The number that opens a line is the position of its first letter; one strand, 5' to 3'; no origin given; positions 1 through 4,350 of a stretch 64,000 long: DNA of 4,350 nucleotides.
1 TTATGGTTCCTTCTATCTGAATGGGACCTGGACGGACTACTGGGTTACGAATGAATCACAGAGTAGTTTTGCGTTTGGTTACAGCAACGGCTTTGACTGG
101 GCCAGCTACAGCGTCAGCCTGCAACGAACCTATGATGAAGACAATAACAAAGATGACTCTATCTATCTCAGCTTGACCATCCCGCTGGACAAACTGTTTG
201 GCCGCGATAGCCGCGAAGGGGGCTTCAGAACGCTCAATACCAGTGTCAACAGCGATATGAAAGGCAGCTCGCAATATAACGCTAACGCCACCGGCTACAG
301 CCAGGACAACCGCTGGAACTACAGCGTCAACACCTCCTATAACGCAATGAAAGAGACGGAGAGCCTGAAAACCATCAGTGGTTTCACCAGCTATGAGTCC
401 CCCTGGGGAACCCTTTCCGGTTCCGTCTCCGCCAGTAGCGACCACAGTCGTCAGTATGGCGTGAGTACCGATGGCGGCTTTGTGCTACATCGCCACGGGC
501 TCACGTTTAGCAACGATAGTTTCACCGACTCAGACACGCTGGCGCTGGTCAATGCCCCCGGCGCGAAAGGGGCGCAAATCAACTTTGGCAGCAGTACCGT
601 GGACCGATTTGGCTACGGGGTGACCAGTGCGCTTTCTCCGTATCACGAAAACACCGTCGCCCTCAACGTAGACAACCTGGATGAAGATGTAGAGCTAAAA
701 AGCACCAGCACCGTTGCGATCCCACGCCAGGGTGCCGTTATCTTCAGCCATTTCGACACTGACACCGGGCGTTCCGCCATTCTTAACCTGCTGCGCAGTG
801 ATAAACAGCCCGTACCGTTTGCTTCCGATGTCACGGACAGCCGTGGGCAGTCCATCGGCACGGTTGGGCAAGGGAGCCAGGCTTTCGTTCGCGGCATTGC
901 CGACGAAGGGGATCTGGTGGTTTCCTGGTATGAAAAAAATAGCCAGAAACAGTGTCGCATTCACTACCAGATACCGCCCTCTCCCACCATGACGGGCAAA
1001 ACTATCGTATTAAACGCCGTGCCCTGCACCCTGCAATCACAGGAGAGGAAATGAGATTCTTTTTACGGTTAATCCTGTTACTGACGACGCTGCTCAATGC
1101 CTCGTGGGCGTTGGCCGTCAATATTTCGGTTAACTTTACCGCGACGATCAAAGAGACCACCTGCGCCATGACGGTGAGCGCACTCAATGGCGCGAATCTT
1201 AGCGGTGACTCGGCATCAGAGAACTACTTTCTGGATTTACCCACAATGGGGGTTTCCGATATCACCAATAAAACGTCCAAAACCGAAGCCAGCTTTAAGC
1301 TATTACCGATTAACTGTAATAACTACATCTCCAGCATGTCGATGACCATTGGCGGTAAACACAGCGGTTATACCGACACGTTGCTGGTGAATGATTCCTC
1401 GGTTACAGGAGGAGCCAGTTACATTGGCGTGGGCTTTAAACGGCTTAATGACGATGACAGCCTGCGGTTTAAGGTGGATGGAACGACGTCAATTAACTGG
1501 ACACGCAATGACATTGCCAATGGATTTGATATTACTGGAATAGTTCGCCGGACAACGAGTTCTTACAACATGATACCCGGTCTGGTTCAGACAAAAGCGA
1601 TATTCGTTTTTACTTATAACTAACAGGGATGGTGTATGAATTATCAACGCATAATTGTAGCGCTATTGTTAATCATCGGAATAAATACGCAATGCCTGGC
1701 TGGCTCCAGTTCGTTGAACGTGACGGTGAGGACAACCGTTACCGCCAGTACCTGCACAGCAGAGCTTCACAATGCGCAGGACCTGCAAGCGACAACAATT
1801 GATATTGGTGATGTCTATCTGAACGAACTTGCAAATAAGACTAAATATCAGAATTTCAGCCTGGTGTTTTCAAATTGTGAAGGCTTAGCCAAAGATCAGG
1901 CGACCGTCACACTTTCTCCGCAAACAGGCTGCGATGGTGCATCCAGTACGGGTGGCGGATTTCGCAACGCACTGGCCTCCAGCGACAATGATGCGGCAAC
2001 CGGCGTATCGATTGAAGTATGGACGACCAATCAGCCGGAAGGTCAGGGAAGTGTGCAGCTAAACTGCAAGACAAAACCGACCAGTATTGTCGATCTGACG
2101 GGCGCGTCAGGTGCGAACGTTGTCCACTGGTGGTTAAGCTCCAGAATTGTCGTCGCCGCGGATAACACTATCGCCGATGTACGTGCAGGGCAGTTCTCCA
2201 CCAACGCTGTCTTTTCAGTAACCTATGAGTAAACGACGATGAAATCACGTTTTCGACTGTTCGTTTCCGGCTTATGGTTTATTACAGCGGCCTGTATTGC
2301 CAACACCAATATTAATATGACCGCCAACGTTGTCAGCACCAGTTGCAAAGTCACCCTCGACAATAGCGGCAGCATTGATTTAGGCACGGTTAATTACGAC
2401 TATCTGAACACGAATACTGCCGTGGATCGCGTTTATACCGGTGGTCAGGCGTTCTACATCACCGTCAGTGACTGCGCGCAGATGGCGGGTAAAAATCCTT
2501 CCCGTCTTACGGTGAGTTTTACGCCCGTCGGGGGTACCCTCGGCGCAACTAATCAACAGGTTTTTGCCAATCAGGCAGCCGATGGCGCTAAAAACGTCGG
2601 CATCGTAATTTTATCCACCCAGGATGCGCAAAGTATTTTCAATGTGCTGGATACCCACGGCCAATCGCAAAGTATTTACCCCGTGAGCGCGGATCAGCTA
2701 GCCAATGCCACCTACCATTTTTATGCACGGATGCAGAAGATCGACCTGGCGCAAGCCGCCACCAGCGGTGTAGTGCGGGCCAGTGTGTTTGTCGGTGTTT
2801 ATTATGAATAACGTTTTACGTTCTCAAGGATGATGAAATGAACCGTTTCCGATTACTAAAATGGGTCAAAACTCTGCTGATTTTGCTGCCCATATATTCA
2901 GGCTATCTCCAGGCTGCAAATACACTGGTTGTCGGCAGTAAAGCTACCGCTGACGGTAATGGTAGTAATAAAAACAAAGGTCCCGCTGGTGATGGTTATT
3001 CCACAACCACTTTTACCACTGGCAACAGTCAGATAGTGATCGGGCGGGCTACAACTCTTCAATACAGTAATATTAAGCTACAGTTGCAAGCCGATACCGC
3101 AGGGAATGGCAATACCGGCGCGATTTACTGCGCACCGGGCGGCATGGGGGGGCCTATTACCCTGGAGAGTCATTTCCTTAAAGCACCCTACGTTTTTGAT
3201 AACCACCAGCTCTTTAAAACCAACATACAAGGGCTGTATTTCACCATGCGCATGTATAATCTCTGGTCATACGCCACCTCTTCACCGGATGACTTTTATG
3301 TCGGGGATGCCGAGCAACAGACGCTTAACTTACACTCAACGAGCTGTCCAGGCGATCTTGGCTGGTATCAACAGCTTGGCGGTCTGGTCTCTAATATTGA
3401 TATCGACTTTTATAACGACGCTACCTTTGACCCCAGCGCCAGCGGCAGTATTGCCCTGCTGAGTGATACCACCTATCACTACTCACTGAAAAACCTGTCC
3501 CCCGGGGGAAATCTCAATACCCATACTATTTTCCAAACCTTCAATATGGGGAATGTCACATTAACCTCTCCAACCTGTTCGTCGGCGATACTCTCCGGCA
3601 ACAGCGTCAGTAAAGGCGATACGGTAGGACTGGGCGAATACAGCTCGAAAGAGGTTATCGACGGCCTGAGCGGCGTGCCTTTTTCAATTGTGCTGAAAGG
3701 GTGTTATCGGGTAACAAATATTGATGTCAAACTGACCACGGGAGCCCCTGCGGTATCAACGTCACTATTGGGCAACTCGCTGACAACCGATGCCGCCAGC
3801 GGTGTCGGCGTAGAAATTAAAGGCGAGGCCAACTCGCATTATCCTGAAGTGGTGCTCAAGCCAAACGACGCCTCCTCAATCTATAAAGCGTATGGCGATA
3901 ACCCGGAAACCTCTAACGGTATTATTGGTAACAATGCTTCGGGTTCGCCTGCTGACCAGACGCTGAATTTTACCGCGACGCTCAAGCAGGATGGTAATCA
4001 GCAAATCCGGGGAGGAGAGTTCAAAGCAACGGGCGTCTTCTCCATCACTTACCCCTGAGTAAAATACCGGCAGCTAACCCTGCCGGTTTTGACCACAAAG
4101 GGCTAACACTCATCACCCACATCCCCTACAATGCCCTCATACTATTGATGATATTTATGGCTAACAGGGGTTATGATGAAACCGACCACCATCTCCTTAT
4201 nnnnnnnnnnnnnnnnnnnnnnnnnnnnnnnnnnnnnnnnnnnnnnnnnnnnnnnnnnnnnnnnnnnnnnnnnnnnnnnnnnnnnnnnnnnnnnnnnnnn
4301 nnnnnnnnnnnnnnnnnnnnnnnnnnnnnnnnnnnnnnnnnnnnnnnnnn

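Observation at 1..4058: Distal end of a chaperone-usher fimbrial operon with a two-domain tip adhesin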

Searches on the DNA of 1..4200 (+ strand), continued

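Call 41: search_dna_similar(query=window:1-2811:+, collection=ecoli_genomes, mode=distant, max_rows=40)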
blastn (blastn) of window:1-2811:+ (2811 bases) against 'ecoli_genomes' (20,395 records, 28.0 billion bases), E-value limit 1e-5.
Records with a match: 3980; places in all: 3983; records where one place covers at least 80% of the query: 23.
Genomes with a match: 3980 of 5426; with a place that covers at least 80% of the query: 23. Places per genome that has any: lowest 1, median 1, highest 2. On chromosomes: 3981 places; on plasmids: 2.
Best place of each record, by identity: 90-95% 8; 60-80% 3972.
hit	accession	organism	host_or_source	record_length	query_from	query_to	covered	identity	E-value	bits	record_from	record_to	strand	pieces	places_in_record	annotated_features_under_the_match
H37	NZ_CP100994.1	Escherichia coli strain ET201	Hoplobatrachus rugulosus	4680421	1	2811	100%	94.7%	0e+0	4398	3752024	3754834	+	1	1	outer membrane usher protein | fimbrial protein (x2) | fimbrial-like protein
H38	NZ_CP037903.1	Escherichia coli strain LHM10-1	pig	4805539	1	2811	100%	93.7%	0e+0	4277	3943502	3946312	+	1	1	outer membrane usher protein | fimbrial protein (x2) | fimbrial-like protein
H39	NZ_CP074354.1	Escherichia coli strain XJ5.2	bovine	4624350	1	2811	100%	93.7%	0e+0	4277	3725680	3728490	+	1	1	outer membrane usher protein | fimbrial protein (x2) | fimbrial-like protein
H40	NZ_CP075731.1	Escherichia coli strain CP52E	Homo sapiens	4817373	1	2811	100%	93.7%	0e+0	4277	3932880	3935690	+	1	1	outer membrane usher protein | fimbrial protein (x2) | fimbrial-like protein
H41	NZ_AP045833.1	Escherichia coli strain wlxctx60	Ursus thibetanus japonicus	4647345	1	2811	100%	93.7%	0e+0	4277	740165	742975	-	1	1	outer membrane usher protein | fimbrial protein (x2) | fimbrial-like protein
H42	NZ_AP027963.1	Escherichia coli strain VE-T9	-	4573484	1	2811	100%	93.7%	0e+0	4272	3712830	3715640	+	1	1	outer membrane usher protein | fimbrial protein (x2) | fimbrial-like protein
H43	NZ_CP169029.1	Escherichia coli strain UTME-7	beef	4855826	1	2811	100%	93.7%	0e+0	4272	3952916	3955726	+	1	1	outer membrane usher protein | fimbrial protein (x2) | fimbrial-like protein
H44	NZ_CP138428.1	Escherichia coli strain 6EVA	Homo sapiens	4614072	1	2811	100%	93.6%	0e+0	4263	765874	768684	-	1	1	outer membrane usher protein | fimbrial protein (x2) | fimbrial-like protein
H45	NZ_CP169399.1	Escherichia coli strain MFDS1022581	Animal source foods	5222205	2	2811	100%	74.8%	0e+0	1857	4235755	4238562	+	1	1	outer membrane usher protein | fimbrial protein (x2) | fimbrial-like protein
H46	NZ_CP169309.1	Escherichia coli strain MFDS1019527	cattle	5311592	2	2811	100%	74.8%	0e+0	1857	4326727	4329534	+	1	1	outer membrane usher protein | fimbrial protein (x2) | fimbrial-like protein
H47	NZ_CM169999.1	Escherichia coli strain N96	Tibetan Pig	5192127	2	2811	100%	74.6%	0e+0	1826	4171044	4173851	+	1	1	outer membrane usher protein | fimbrial protein (x2) | fimbrial-like protein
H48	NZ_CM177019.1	Escherichia coli strain RMDEC465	Homo sapiens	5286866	2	2811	100%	73.9%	0e+0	1714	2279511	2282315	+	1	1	outer membrane usher protein | fimbrial protein (x2) | fimbrial-like protein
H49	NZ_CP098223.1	Escherichia coli strain Z0117EC0005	Canis lupus familiaris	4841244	2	2811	100%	73.9%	0e+0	1719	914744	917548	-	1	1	outer membrane usher protein | fimbrial protein (x2) | fimbrial-like protein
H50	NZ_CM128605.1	Escherichia coli strain E200086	Homo sapiens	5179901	2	2811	100%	73.9%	0e+0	1719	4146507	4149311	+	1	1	outer membrane usher protein | fimbrial protein (x2) | fimbrial-like protein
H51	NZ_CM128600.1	Escherichia coli strain E400634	Homo sapiens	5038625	2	2811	100%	73.9%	0e+0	1719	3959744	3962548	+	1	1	outer membrane usher protein | fimbrial protein (x2) | fimbrial-like protein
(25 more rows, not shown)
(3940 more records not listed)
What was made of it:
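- It is rare in E. coli (call 41).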

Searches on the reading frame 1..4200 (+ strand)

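Call 70: search_protein_families(library=ncbifam, proteins=[L001:6433-9054:+], max_evalue=1e-20)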
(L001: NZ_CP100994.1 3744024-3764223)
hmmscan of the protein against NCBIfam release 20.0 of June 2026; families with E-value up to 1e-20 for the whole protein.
L001:6433-9054:+ (873 aa): 15 families
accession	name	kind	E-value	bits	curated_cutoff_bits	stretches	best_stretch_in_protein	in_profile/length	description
NF007337.0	PRK09828.1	equivalog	0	1353.9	830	1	16-868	14-865/865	outer membrane usher protein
NF011763.0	PRK15217.1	subfamily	2.9e-166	555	933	1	26-845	16-813/826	fimbrial biogenesis outer membrane usher protein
NF011754.0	PRK15207.1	equivalog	6.7e-131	438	1271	1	19-862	15-839/842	outer membrane usher protein LpfC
NF011740.0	PRK15193.1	equivalog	2.5e-129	432.6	995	1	26-850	27-863/877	fimbrial biogenesis usher protein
NF011745.0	PRK15198.1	subfamily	3.3e-127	425.7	975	1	18-857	10-849/860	outer membrane usher protein FimD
NF011822.1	PRK15294.1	equivalog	5.9e-122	408.2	1397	1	46-859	41-840/845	fimbrial outer membrane usher protein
NF011769.0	PRK15223.1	equivalog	4.2e-118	395.3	1105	1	23-855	10-827/836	fimbrial biogenesis outer membrane usher protein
NF011784.0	PRK15248.1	equivalog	8.7e-117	391.2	996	1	26-849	18-837/853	fimbrial outer membrane usher protein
NF011826.0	PRK15298.1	equivalog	1.9e-107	360.2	1422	1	49-863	47-846/848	fimbrial outer membrane usher protein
NF011760.0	PRK15213.1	equivalog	8.9e-92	308.4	752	1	28-830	21-773/796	PefC/AfrB family outer membrane usher protein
NF011791.0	PRK15255.1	equivalog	6.8e-91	305.6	1289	1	28-844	14-812/829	fimbrial outer membrane usher protein StdB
NF011812.0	PRK15284.1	subfamily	2.4e-87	293.6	972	1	8-848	5-830/881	outer membrane usher protein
NF011774.0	PRK15235.1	exception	1.1e-76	258.8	1191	1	63-850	47-801/814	SEF14/SEF18 fimbria usher protein SefC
NF011832.0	PRK15304.1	subfamily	3.6e-68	230.3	723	1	17-848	9-784/801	fimbrial biogenesis usher protein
NF011804.0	PRK15273.1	equivalog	7.1e-64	215.9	1371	1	9-845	7-822/899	fimbrial biogenesis outer membrane usher protein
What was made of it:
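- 2..1054 (+): C-terminal 350 aa of the outer-membrane usher (HtrE position); the gene starts upstream of the window. The full-length ET201 homologue, 98% identical, scores 1354 bits, above the cut-off of 830 (call 70).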

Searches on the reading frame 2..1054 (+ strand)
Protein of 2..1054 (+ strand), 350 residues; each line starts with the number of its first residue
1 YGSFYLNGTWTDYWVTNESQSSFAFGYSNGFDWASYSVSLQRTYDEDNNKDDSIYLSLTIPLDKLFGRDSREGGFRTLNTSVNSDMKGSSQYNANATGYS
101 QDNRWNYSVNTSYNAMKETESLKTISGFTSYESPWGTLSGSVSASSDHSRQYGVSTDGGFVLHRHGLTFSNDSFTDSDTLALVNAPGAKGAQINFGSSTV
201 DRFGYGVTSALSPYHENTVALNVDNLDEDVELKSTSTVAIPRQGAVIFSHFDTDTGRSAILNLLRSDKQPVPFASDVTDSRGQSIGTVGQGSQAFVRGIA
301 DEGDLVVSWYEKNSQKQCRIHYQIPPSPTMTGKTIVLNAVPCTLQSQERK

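Call 3: search_protein_families(library=pfam, proteins=[window:2-1054:+], max_evalue=0.01)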
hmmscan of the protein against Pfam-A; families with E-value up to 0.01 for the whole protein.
window:2-1054:+ (350 aa): 2 families
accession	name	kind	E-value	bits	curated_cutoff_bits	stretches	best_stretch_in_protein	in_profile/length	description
PF00577.26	Usher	-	2.5e-52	178.9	27.1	1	1-251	312-549/549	Outer membrane usher protein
PF13953.12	PapC_C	-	7.9e-21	74.1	27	1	261-326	2-66/66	PapC C-terminal domain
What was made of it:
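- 2..1054 (+): Pfam Usher (profile positions 312-549) plus PapC_C (call 3).
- On Chaperone-usher fimbrial operon: Pfam PF00577 E 2.5e-52 and PF13953 E 7.9e-21 on window 2-1054 (call 3).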

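Call 55: search_protein_families(library=ncbifam, proteins=[window:2-1054:+], max_evalue=0.001)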
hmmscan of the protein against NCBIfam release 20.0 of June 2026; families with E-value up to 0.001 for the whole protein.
window:2-1054:+ (350 aa): 15 families
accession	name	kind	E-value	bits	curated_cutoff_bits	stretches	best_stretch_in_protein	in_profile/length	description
NF007337.0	PRK09828.1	equivalog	1.1e-153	513.3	830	1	1-345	521-865/865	outer membrane usher protein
NF011763.0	PRK15217.1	subfamily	1.5e-48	165.6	933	1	1-322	499-813/826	fimbrial biogenesis outer membrane usher protein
NF011784.0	PRK15248.1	equivalog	2.8e-42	144.7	996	1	2-326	501-837/853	fimbrial outer membrane usher protein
NF011754.0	PRK15207.1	equivalog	9e-42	143.1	1271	1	1-339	516-839/842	outer membrane usher protein LpfC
NF011769.0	PRK15223.1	equivalog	2e-39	135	1105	1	2-332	505-827/836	fimbrial biogenesis outer membrane usher protein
NF011822.1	PRK15294.1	equivalog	5.1e-37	127.2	1397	1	1-336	507-840/845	fimbrial outer membrane usher protein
NF011740.0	PRK15193.1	equivalog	1.1e-36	126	995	1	1-327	539-863/877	fimbrial biogenesis usher protein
NF011745.0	PRK15198.1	subfamily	7.2e-35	120.2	975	1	1-335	520-850/860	outer membrane usher protein FimD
NF011832.0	PRK15304.1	subfamily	1.3e-26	92.9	723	1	2-325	474-784/801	fimbrial biogenesis usher protein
NF011760.0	PRK15213.1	equivalog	4.6e-24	84.4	752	1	10-308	490-774/796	PefC/AfrB family outer membrane usher protein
NF011774.0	PRK15235.1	exception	4.6e-23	81.4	1191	1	2-338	484-810/814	SEF14/SEF18 fimbria usher protein SefC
NF011826.0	PRK15298.1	equivalog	2.5e-22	78.6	1422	1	2-340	508-846/848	fimbrial outer membrane usher protein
NF011812.0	PRK15284.1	subfamily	1.2e-20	73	972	1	3-325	524-830/881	outer membrane usher protein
NF011791.0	PRK15255.1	equivalog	1.3e-20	73.1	1289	1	33-321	537-812/829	fimbrial outer membrane usher protein StdB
NF011804.0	PRK15273.1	equivalog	5e-12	44.4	1371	1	9-322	526-822/899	fimbrial biogenesis outer membrane usher protein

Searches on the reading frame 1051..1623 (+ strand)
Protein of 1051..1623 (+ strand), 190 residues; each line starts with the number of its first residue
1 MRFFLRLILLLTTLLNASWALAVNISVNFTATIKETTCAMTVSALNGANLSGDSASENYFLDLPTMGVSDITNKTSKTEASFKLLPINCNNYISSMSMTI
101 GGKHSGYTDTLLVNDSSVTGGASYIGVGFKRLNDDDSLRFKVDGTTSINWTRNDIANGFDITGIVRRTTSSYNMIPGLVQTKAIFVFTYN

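Call 3: search_protein_families(library=pfam, proteins=[window:1054-1623:+], max_evalue=0.01)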
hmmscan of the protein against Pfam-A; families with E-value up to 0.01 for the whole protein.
window:1054-1623:+ (189 aa): 1 family
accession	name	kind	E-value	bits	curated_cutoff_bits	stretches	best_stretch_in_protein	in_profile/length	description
PF00419.26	Fimbrial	-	2.8e-07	31.4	25.6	1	28-189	3-151/151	Fimbrial protein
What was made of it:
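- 1051..1623 (+): Minor pilin at the YadM position (190 aa). It has a signal peptide, an N-terminal extension that could act as a donor strand, and a C-terminal Gly-14/Tyr-2 motif. PF00419 E 2.8e-7 (call 3).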

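Call 55: search_protein_families(library=ncbifam, proteins=[window:1051-1623:+], max_evalue=0.001)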
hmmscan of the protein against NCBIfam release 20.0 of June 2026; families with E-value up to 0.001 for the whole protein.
window:1051-1623:+ (190 aa): 2 families
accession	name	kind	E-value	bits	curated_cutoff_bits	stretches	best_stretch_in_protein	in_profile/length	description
NF011778.0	PRK15241.1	equivalog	2.8e-24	85.9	228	1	21-189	22-187/188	putative fimbrial protein StaD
NF011834.0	PRK15306.1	equivalog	1.3e-16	60.9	205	1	9-189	10-189/190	fimbrial protein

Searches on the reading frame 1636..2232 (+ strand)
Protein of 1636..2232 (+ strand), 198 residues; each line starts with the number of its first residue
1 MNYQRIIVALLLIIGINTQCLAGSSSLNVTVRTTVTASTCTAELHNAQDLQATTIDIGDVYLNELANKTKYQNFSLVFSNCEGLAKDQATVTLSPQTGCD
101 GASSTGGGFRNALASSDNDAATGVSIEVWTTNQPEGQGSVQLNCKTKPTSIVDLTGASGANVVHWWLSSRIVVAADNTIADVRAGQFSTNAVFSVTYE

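Call 3: search_protein_families(library=pfam, proteins=[window:1636-2232:+], max_evalue=0.01)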
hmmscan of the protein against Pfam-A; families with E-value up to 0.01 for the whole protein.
window:1636-2232:+ (198 aa): 1 family
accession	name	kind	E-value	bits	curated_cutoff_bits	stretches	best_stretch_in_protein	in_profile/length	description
PF00419.26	Fimbrial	-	6e-07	30.3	25.6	1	32-198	4-151/151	Fimbrial protein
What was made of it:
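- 1636..2232 (+): Minor pilin at the YadL position (198 aa). PF00419 E 6e-7 (call 3).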

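Call 55: search_protein_families(library=ncbifam, proteins=[window:1636-2232:+], max_evalue=0.001)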
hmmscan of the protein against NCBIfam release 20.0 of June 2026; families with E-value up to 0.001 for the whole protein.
window:1636-2232:+ (198 aa): 7 families
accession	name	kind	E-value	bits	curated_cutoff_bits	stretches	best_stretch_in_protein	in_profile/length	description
NF011797.0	PRK15263.1-3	equivalog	1.9e-43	148.5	206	1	17-197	25-203/204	fimbrial-like protein YadL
NF011796.0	PRK15263.1-2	equivalog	2.5e-42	144.9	213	1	6-198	10-193/193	putative fimbrial protein StaE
NF011798.0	PRK15263.1-4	equivalog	1.2e-39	136.3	372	1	14-197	21-203/204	fimbrial protein StaE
NF011795.0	PRK15263.1-1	equivalog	2.3e-36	125.7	392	1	19-197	24-199/200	fimbrial-like protein YadL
NF011799.0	PRK15263.1-5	equivalog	5.2e-32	111.4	414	1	21-197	25-200/201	putative fimbrial protein StaE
NF011794.0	PRK15262.1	equivalog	1e-08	35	132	1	4-198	10-200/200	fimbrial-like protein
NF007270.0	PRK09723.1-4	equivalog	0.00058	18.9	408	1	33-156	260-376/422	putative fimbrial-like adhesin protein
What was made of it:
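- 1636..2232 (+): Best NCBIfam hit is the YadL model NF011797 at 148.5 bits, below the cut-off of 206 (call 55).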

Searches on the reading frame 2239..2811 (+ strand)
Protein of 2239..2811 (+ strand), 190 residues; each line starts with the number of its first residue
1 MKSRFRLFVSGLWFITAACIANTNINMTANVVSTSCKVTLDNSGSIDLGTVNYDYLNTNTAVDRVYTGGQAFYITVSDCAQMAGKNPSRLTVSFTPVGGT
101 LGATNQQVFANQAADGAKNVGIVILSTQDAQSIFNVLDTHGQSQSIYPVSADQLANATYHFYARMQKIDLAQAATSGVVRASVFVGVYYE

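Call 3: search_protein_families(library=pfam, proteins=[window:2239-2811:+], max_evalue=0.01)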
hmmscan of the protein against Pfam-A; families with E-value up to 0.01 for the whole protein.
window:2239-2811:+ (190 aa): 1 family
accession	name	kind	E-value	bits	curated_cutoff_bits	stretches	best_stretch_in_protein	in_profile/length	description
PF00419.26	Fimbrial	-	3.6e-14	53.8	25.6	1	25-189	1-150/151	Fimbrial protein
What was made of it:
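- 2239..2811 (+): Minor pilin at the YadK position (190 aa). PF00419 E 3.6e-14 (call 3).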

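Call 55: search_protein_families(library=ncbifam, proteins=[window:2239-2811:+], max_evalue=0.001)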
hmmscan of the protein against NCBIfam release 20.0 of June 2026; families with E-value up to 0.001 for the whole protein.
window:2239-2811:+ (190 aa): 5 families
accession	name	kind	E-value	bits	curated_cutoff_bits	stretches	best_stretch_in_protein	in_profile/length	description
NF011794.0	PRK15262.1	equivalog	6.7e-61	205.3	132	1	4-190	11-200/200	fimbrial-like protein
NF007402.0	PRK09934.1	equivalog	6e-06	26.2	168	1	16-183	20-164/171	fimbria assembly protein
NF011757.0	PRK15210.1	equivalog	8.1e-06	26.1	241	1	16-187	28-191/194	fimbrial protein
NF011796.0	PRK15263.1-2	equivalog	2.2e-05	24.4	213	1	16-165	21-166/193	putative fimbrial protein StaE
NF011821.1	PRK15293.1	equivalog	8.8e-05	22.3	300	1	22-146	34-147/185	fimbrial protein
